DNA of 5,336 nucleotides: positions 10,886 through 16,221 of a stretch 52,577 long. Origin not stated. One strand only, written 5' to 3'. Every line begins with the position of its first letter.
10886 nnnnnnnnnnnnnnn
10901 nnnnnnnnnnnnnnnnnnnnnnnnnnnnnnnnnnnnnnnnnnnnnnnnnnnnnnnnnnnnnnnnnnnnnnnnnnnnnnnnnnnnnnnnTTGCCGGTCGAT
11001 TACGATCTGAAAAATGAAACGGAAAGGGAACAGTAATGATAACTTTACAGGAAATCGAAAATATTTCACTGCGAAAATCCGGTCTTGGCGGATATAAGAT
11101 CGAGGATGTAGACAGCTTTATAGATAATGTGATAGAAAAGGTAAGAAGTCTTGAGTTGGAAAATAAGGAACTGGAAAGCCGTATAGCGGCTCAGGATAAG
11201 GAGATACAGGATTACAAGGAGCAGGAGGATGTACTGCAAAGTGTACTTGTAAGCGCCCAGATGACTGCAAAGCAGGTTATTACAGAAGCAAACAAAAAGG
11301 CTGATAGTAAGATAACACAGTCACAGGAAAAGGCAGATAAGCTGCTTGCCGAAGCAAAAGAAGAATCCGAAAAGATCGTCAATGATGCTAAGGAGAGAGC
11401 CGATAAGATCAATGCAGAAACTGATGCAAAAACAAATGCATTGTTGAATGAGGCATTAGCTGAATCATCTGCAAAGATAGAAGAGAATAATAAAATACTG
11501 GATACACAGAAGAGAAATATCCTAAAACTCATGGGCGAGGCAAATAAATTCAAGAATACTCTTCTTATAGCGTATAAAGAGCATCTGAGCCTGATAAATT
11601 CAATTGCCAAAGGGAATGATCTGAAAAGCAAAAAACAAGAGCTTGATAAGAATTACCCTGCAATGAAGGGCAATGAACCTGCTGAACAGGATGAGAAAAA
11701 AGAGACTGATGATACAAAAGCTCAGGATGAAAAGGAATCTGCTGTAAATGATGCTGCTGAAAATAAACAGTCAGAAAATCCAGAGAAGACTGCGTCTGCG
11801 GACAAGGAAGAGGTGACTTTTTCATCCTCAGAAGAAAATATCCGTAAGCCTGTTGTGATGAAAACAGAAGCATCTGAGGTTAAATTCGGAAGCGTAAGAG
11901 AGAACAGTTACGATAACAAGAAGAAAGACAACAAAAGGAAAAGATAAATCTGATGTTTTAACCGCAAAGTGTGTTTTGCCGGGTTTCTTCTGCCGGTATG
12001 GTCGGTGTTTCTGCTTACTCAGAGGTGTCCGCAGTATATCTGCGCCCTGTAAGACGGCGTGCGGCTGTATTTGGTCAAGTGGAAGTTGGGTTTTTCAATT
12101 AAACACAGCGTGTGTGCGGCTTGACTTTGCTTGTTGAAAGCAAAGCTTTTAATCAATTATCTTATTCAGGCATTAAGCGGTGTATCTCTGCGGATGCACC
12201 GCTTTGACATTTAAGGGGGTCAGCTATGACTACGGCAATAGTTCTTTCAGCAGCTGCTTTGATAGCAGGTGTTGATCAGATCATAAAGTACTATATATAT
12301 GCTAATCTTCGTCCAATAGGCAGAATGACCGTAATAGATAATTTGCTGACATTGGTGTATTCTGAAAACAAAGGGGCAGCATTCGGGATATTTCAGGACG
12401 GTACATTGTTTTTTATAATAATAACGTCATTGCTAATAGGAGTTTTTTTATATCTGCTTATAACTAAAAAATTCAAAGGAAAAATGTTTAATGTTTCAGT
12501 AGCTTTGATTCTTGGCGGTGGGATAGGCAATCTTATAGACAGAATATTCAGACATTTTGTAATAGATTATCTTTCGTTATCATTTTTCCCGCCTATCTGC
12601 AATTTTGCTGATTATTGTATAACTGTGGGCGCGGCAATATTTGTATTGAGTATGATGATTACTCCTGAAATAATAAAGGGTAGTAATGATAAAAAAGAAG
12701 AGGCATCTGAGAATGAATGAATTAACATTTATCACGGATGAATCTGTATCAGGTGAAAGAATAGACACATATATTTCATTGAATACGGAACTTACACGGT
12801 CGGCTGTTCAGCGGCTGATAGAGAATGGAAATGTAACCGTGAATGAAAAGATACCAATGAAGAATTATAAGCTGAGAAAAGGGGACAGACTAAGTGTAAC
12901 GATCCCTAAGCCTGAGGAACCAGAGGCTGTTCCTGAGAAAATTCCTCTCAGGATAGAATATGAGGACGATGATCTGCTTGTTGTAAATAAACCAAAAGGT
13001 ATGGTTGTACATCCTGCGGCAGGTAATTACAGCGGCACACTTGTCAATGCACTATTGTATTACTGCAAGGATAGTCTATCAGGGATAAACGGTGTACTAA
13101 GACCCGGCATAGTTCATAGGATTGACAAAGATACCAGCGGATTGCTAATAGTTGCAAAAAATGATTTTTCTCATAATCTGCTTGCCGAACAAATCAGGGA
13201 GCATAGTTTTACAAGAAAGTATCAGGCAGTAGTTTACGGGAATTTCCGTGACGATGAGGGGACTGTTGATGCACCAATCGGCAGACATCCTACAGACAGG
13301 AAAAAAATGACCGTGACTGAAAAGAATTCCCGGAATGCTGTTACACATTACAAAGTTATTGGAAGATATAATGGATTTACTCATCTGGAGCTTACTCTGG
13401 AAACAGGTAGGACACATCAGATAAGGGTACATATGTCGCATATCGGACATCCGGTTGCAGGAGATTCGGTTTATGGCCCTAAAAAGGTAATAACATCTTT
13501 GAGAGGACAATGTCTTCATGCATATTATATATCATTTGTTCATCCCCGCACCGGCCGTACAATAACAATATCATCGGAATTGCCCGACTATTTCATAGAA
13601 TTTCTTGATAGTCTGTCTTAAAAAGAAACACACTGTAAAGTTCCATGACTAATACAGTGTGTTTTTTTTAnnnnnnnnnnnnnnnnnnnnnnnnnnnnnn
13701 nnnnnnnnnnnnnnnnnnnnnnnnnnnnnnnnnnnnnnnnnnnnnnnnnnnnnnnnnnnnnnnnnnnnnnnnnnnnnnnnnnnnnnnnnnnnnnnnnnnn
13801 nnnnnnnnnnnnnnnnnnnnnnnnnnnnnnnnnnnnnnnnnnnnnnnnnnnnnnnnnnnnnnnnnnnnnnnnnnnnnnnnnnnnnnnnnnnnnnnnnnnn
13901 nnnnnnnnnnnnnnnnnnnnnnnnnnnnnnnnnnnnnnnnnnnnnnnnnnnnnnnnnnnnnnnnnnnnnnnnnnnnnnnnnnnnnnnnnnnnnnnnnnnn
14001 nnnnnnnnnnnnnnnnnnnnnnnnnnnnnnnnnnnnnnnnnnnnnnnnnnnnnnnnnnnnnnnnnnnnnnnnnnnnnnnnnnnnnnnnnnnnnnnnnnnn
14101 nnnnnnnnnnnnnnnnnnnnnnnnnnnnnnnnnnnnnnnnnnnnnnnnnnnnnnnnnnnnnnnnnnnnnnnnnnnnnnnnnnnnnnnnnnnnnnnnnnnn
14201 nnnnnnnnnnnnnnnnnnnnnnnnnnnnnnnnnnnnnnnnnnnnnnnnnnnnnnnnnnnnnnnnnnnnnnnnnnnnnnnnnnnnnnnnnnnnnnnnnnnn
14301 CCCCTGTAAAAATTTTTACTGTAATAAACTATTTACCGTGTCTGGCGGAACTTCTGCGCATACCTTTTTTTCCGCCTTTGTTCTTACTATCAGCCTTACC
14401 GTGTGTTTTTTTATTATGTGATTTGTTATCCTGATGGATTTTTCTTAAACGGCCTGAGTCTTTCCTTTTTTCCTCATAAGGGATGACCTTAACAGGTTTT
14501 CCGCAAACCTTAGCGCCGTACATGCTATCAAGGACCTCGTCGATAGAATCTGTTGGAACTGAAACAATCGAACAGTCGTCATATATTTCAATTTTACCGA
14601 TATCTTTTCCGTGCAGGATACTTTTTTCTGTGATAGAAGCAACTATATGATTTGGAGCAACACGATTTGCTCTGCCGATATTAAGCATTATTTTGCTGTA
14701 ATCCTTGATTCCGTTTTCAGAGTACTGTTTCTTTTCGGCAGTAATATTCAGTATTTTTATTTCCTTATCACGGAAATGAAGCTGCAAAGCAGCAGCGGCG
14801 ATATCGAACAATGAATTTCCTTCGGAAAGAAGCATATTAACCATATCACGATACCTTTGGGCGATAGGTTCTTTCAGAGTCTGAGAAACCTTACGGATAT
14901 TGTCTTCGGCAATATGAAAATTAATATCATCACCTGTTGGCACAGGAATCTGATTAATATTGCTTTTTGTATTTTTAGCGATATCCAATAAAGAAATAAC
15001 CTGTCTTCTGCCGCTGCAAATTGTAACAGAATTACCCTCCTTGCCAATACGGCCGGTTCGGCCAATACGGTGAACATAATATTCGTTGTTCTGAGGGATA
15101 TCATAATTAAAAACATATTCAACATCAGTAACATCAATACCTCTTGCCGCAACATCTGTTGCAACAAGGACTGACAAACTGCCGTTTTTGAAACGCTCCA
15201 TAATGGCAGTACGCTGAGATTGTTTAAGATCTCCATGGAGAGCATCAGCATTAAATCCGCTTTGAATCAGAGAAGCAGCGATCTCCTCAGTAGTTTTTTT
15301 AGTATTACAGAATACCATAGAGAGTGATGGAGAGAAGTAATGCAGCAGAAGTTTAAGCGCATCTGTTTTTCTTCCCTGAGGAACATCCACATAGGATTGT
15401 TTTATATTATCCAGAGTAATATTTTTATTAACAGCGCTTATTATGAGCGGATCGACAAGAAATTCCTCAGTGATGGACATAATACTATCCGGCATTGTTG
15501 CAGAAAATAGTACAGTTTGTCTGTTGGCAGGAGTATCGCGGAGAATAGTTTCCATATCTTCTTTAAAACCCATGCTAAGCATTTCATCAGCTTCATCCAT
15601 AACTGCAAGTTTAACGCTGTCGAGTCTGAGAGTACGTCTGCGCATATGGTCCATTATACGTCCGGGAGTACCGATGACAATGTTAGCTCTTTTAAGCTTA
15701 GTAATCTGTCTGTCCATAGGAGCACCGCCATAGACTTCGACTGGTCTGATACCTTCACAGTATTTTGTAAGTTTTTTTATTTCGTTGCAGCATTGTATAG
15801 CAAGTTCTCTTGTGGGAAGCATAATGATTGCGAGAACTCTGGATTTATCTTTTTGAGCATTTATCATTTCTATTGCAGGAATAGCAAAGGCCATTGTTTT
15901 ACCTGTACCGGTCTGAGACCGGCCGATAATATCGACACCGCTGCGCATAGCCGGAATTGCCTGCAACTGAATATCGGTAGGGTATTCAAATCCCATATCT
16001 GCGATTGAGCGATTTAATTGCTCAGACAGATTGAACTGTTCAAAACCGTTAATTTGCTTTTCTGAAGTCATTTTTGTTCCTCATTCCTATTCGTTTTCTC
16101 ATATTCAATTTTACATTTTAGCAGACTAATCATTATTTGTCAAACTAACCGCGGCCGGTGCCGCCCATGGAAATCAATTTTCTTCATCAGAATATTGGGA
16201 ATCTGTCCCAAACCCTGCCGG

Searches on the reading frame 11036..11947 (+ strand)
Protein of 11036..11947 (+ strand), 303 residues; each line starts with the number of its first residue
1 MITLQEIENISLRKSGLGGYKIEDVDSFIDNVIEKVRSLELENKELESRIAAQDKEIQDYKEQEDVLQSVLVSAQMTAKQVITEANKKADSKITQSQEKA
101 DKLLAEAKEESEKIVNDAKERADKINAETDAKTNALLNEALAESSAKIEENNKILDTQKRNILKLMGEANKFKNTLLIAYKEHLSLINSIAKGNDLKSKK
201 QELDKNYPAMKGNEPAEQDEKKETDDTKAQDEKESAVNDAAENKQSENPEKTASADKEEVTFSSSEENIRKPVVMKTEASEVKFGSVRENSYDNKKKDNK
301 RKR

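Call 14: search_protein_families(library=pfam, proteins=[window:11036-11947:+], max_evalue=0.0001)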
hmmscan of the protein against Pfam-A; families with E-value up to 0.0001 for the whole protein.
window:11036-11947:+ (303 aa): 1 family
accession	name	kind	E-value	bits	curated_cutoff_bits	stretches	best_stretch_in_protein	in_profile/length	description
PF05103.18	DivIVA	-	9.8e-23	81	28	1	2-118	1-116/131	DivIVA protein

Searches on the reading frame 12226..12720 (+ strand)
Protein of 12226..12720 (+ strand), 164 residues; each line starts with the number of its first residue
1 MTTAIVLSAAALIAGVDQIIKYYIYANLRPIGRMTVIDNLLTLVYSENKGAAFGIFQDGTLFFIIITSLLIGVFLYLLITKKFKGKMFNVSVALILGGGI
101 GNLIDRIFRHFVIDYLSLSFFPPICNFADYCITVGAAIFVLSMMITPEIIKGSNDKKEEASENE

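Call 15: search_protein_families(library=pfam, proteins=[window:12226-12720:+], max_evalue=0.0001)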
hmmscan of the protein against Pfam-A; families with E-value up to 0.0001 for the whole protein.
window:12226-12720:+ (164 aa): 1 family
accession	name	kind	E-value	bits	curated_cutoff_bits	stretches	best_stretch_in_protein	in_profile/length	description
PF01252.23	Peptidase_A8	-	1.6e-35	122.9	25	1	10-144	2-141/142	Signal peptidase (SPase) II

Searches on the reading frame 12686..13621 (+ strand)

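Call 15: search_protein_families(library=pfam, proteins=[window:12686-13621:+], max_evalue=0.0001)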
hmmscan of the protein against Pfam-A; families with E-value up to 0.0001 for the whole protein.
window:12686-13621:+ (311 aa): 2 families
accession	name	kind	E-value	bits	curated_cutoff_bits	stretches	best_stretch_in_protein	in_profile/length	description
PF00849.27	PseudoU_synth_2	-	8.3e-38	130.4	26.8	1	96-252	1-152/152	RNA pseudouridylate synthase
PF01479.30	S4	-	1.1e-06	28.7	22.8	1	24-68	1-47/48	S4 domain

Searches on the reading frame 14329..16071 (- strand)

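Call 15: search_protein_families(library=pfam, proteins=[window:14329-16071:-], max_evalue=0.0001)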
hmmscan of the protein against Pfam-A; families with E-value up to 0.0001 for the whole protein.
window:14329-16071:- (580 aa): 5 families
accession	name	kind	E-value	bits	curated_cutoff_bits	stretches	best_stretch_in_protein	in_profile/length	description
PF00270.35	DEAD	-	7.4e-50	169.4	26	1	32-197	1-164/167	DEAD/DEAH box helicase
PF00271.37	Helicase_C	-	4e-33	114.4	23.5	1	238-343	5-110/110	Helicase conserved C-terminal domain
PF03880.21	DbpA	-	2e-19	69.8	25.6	1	461-529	2-70/72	DbpA RNA binding domain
PF04851.21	ResIII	-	9.2e-06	26.1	22.5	1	52-193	30-162/164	Type III restriction enzyme, res subunit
PF25399.1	DeaD_dimer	-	9.6e-05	22.8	23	0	378-437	1-61/67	RNA helicase DeaD dimerization domain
